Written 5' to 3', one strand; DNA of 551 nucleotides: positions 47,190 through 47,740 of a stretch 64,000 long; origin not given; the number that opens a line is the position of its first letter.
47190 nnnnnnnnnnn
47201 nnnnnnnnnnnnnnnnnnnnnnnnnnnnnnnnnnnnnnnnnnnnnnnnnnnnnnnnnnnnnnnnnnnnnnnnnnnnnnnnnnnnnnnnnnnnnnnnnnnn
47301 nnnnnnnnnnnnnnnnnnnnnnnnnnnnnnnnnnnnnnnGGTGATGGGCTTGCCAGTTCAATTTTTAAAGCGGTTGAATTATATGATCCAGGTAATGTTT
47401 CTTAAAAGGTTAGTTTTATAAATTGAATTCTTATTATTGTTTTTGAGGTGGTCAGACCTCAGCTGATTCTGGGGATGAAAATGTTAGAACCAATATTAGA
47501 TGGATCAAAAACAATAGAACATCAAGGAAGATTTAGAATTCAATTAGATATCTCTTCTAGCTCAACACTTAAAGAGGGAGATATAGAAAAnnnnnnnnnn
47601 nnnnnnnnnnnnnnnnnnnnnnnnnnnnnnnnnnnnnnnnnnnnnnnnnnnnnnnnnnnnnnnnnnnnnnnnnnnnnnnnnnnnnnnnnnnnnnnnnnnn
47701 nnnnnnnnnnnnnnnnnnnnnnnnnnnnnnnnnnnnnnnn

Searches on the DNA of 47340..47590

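Call 28: search_rna_families(source=window, start=47340, end=47590, threshold=evalue, max_evalue=10)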
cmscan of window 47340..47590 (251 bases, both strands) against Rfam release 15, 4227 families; matches with E-value up to 10: 1.
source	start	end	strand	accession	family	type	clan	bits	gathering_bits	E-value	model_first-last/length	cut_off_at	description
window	47487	47563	-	RF00611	SNORD111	Gene; snRNA; snoRNA; CD-box;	-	16.7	46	2.3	1-89/89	no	Small nucleolar RNA SNORD111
